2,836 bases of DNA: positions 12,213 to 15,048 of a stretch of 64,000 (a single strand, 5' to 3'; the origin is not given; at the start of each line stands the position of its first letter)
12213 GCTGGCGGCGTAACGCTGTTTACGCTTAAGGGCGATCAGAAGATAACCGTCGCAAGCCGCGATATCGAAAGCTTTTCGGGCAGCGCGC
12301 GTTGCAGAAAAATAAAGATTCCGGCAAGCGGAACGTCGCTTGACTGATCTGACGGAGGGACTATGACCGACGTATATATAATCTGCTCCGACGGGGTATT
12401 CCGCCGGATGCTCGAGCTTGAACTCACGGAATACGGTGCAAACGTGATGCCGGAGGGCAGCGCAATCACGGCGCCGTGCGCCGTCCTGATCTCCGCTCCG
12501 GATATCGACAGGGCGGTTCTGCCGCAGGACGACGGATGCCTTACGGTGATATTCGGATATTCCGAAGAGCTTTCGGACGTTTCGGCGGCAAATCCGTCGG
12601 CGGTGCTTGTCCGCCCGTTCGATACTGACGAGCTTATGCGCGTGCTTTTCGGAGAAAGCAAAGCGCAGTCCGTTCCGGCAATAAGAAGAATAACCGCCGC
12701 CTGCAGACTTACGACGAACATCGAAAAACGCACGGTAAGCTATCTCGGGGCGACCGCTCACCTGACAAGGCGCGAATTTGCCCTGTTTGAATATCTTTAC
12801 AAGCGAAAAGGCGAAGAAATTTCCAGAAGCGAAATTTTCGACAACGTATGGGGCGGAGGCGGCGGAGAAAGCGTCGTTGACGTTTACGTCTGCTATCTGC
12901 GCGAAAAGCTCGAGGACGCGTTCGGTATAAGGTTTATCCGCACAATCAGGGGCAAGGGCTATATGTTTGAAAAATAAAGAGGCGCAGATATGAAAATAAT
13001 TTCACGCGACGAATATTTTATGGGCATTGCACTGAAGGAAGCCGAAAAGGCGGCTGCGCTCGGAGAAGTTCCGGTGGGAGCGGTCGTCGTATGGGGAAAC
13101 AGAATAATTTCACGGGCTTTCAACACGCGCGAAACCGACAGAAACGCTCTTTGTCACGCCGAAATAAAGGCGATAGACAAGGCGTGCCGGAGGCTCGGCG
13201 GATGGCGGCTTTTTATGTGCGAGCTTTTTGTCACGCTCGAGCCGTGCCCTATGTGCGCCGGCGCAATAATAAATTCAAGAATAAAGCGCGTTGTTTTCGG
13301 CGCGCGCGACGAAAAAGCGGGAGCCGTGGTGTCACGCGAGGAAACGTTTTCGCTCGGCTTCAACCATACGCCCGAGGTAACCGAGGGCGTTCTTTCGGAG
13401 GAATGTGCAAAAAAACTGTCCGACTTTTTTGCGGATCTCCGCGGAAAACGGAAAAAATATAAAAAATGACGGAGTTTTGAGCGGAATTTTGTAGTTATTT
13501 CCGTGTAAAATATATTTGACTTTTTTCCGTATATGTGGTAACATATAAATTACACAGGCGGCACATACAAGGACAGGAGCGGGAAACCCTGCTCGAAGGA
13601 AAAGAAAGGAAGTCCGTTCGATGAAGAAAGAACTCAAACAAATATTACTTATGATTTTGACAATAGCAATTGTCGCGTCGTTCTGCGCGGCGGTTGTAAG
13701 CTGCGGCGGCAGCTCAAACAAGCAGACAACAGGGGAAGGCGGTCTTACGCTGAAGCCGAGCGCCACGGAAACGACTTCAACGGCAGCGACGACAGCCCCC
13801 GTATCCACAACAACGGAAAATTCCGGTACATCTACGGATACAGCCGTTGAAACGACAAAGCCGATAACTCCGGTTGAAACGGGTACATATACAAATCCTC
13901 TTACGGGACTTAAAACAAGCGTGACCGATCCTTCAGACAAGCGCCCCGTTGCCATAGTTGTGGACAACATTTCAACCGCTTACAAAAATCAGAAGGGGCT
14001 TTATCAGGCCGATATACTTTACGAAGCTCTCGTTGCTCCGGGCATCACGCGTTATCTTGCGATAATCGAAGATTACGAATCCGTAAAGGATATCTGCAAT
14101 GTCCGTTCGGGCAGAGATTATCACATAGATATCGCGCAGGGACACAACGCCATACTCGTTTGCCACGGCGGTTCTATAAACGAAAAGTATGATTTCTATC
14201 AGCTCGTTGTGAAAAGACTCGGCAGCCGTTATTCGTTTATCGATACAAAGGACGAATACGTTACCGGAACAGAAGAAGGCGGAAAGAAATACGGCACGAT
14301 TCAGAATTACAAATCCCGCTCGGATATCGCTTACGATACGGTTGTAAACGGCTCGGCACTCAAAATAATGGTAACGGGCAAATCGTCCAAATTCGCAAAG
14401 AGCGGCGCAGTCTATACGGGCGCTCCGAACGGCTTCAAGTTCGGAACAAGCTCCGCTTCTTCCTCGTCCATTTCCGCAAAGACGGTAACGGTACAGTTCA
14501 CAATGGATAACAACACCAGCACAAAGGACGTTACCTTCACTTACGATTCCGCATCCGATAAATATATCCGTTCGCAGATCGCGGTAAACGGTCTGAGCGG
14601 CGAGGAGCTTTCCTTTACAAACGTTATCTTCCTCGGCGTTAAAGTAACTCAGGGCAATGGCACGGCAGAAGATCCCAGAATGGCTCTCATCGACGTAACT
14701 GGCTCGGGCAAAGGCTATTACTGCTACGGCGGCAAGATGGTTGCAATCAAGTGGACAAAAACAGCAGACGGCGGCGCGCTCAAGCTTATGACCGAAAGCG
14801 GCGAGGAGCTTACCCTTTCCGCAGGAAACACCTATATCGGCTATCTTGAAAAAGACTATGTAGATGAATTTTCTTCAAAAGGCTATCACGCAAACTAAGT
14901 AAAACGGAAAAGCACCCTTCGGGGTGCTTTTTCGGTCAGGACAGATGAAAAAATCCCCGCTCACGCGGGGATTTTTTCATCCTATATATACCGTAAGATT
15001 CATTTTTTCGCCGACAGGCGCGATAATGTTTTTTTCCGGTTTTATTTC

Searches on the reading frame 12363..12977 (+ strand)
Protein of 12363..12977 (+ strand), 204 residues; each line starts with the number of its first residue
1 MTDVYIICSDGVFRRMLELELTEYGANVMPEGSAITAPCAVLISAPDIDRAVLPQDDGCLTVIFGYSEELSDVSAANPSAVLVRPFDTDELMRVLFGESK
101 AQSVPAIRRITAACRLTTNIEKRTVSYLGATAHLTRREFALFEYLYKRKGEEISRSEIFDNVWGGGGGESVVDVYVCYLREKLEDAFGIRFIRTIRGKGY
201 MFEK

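Call 63: search_protein_families(library=pfam, proteins=[window:12363-12977:+], max_evalue=0.00001)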
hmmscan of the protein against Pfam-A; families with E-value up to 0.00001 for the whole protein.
window:12363-12977:+ (204 aa): 1 family
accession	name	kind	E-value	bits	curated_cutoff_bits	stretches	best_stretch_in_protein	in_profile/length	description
PF00486.34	Trans_reg_C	-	1.9e-19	70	26.2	1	131-202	3-77/77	Transcriptional regulatory protein, C terminal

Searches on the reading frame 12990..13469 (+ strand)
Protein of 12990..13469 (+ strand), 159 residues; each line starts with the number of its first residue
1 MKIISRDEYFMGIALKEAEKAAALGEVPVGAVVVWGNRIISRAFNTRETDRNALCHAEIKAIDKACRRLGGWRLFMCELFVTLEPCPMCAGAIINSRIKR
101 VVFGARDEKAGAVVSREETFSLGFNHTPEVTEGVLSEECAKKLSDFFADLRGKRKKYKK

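Call 63: search_protein_families(library=pfam, proteins=[window:12990-13469:+], max_evalue=0.00001)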
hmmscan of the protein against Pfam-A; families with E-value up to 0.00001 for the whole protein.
window:12990-13469:+ (159 aa): 2 families
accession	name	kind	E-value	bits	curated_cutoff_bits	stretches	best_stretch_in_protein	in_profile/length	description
PF14437.12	MafB19-deam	-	3.3e-37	128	27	1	8-151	4-142/142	MafB19-like deaminase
PF00383.29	dCMP_cyt_deam_1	-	2.7e-30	104.7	25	1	5-104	2-101/102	Cytidine and deoxycytidylate deaminase zinc-binding region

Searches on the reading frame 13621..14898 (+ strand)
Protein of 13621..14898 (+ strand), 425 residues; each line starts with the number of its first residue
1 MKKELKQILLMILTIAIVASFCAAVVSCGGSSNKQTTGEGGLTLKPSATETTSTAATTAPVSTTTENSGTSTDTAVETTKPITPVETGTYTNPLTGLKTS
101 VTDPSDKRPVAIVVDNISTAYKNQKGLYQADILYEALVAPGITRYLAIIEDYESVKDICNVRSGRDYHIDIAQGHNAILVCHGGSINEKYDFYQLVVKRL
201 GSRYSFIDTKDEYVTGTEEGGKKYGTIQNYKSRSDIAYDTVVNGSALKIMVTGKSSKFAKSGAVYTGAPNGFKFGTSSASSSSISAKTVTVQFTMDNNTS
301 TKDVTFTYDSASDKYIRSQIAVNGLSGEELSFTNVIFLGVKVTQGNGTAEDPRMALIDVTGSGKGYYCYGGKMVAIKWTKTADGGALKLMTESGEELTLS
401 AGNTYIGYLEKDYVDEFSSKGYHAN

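Call 63: search_protein_families(library=pfam, proteins=[window:13621-14898:+], max_evalue=0.00001)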
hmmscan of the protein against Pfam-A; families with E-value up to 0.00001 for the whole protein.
window:13621-14898:+ (425 aa): 2 families
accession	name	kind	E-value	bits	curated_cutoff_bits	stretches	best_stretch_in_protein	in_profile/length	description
PF11258.13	DUF3048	-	5.5e-26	91.9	25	1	94-189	1-95/148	Protein of unknown function (DUF3048) N-terminal domain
PF17479.7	DUF3048_C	-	4.2e-23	82.3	25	1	300-406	8-114/114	Protein of unknown function (DUF3048) C-terminal domain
